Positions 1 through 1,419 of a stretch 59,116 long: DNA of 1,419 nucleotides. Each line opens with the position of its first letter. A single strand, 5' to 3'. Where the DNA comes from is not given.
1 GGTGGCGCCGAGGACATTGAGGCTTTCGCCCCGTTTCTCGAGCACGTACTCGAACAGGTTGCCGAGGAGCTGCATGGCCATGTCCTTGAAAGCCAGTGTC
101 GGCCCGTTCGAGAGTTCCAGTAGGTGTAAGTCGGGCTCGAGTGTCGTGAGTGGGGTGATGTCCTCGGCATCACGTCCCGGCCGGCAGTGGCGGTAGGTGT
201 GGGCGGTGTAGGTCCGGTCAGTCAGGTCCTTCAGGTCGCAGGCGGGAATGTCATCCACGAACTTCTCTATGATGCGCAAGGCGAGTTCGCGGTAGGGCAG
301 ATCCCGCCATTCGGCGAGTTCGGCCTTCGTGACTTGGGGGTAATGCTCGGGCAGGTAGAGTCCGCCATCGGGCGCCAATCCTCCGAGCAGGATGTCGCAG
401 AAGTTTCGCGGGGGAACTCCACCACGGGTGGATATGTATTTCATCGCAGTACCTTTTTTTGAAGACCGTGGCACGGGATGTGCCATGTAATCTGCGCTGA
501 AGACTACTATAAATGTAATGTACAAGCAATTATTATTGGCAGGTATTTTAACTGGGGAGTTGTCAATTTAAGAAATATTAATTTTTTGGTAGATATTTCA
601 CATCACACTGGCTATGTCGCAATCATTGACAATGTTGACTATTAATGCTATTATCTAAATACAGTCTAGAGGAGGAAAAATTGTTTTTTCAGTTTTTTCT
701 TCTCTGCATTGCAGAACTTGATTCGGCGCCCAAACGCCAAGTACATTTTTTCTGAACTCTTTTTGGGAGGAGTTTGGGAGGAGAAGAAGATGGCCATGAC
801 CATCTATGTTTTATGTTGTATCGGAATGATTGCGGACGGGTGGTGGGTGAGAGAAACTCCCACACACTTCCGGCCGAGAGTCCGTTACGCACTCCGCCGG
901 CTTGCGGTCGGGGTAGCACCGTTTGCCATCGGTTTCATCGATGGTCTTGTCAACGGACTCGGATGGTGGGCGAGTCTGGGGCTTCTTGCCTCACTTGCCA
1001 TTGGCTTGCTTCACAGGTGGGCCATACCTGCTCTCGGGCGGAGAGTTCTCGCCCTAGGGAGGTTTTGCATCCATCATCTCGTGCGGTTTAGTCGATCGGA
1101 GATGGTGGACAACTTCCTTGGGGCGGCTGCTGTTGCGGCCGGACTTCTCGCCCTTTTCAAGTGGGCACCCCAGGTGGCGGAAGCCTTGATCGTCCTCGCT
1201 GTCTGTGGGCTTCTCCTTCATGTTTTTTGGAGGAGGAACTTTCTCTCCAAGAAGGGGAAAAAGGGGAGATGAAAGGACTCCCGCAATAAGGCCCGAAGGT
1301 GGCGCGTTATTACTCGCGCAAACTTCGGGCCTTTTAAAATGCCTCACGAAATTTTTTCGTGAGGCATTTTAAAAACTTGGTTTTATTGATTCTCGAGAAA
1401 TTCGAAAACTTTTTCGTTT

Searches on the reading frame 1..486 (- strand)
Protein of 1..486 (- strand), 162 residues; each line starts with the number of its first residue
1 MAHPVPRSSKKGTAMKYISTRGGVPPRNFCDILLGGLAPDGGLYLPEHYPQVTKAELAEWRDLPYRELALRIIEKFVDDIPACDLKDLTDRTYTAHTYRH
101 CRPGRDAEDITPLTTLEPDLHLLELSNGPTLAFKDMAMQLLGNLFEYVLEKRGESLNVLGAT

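Call 65: search_protein_representatives(protein=window:1-486:-)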
Query: 162 residues. Proteins with E-value up to 0.001 (for the whole library): 5283; up to 1e-10: 1662; up to 1e-30: 63. The best 150 are listed.
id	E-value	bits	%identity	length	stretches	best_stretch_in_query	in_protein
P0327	1.2e-74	266.3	80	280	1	15-162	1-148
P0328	6.7e-63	228.1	72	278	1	16-162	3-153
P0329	1.3e-49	184.9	64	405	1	15-162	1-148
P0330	1.1e-48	181.9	69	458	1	24-162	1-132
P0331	1.6e-48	181.3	65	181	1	15-157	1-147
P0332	5.1e-46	173.2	64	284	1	15-162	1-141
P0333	1.7e-45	171.5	67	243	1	11-151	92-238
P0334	3.6e-45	170.4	62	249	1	16-162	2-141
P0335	2.8e-44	167.5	61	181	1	15-151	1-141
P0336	4.4e-44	166.9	64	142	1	15-158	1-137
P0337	7.2e-44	166.2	62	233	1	15-162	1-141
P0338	1.4e-43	165.3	63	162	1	15-160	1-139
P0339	4.9e-43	163.5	58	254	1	8-162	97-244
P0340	8.0e-43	162.8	60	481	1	15-162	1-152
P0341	1.8e-42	161.7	60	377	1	11-162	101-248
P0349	2.2e-40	154.9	61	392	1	21-162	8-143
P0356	3.4e-36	141.2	55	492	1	17-162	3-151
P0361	2.8e-34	135.0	55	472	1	15-162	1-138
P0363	3.0e-34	134.9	55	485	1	15-162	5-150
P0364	1.4e-33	132.8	60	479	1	15-162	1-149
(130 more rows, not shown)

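Call 66: list_cluster_members(proteins=[P0327, P0328, P0329, P0330, P0340, P0349, P0356, P0364, P0363, P0361])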
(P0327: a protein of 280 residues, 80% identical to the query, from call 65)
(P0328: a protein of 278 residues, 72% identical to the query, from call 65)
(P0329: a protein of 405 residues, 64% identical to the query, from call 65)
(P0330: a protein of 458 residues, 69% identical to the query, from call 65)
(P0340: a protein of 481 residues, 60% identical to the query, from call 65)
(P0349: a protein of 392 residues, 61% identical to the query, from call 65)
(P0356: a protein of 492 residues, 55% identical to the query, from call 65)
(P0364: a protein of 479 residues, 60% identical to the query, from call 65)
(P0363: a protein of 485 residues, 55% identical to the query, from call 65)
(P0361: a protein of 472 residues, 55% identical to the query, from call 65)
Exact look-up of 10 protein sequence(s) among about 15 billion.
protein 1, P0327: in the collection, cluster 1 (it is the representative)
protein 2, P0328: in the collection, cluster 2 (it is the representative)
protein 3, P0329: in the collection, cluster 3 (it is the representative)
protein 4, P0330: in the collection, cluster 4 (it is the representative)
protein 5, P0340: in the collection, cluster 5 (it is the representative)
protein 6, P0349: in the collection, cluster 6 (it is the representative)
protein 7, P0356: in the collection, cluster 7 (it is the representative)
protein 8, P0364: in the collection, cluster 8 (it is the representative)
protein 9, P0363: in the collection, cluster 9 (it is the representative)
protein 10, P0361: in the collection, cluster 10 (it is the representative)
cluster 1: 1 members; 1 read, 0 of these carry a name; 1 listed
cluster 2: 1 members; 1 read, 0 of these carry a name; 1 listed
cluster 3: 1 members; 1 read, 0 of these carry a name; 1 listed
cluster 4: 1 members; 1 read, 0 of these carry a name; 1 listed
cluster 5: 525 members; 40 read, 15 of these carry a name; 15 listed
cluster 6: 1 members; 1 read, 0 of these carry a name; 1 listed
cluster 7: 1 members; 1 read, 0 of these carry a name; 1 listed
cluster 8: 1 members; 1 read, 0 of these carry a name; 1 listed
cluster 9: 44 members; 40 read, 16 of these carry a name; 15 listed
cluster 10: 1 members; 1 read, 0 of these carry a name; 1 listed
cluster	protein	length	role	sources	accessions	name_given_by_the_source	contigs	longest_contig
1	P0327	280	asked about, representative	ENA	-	-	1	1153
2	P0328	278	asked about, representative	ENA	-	-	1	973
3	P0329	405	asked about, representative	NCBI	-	-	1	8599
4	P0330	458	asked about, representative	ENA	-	-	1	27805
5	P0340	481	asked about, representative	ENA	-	-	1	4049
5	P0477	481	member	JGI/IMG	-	threonine synthase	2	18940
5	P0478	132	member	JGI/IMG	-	threonine synthase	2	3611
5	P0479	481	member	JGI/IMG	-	threonine synthase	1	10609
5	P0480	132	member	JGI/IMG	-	threonine synthase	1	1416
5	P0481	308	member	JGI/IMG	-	threonine synthase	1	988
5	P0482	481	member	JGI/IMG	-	threonine synthase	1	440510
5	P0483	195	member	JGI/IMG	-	molybdopterin-guanine dinucleotide biosynthesis protein B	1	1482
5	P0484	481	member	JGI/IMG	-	threonine synthase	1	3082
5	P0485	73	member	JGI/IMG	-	threonine synthase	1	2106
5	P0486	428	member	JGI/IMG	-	threonine synthase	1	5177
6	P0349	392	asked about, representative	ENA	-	-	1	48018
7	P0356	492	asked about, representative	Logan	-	-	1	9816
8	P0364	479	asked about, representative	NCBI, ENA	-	-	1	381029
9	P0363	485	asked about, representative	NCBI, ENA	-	-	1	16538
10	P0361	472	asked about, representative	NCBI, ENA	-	-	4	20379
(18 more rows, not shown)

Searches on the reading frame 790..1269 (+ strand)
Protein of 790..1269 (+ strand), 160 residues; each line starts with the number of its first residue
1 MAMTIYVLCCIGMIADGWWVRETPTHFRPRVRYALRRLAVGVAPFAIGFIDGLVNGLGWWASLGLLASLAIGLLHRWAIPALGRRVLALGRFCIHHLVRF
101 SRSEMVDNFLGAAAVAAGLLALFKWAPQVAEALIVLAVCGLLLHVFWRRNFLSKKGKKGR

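Call 56: find_encoding_contigs(protein=window:790-1269:+, flank=10000, max_places=3)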
Protein window:790-1269:+ (160 aa): 8 contigs read that carry it; 3 places shown.
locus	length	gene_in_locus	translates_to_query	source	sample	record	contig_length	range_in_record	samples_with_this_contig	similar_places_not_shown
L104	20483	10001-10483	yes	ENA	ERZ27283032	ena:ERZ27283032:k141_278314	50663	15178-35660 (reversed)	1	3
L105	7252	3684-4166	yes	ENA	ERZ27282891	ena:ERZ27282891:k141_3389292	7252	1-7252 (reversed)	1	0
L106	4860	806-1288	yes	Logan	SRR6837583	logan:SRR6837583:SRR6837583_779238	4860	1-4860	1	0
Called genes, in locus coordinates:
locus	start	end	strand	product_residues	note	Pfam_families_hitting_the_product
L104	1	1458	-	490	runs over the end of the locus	PF01743:PolyA_pol, PF12627:PolyA_pol_RNAbd, PF01966:HD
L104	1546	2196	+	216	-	-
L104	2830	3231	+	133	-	PF08378:NERD, PF02021:UPF0102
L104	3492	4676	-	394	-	PF13365:Trypsin_2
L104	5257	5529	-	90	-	PF00216:Bac_DNA_binding, PF18291:HU-HIG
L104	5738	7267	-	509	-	PF12072:RNase_Y_N, PF00013:KH_1 (weak), PF01966:HD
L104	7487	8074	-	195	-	PF00574:CLP_protease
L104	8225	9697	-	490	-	PF14821:Thr_synth_N, PF00291:PALP, PF24857:THR4_C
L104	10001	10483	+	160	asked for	-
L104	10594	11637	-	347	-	PF05697:Trigger_N, PF05698:Trigger_C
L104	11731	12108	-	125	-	-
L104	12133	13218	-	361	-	-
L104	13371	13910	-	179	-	PF00719:Pyrophosphatase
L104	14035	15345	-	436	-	PF08529:NusA_N, PF00575:S1, PF13184:KH_NusA_1st, PF26594:KH_NusA_2nd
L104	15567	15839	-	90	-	-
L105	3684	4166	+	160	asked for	-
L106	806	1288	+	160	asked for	-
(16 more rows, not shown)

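Call 75: search_protein_families(library=pfam, proteins=[window:790-1269:+], max_evalue=0.01)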
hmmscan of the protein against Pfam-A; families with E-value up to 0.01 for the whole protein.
window:790-1269:+ (160 aa): 0 families
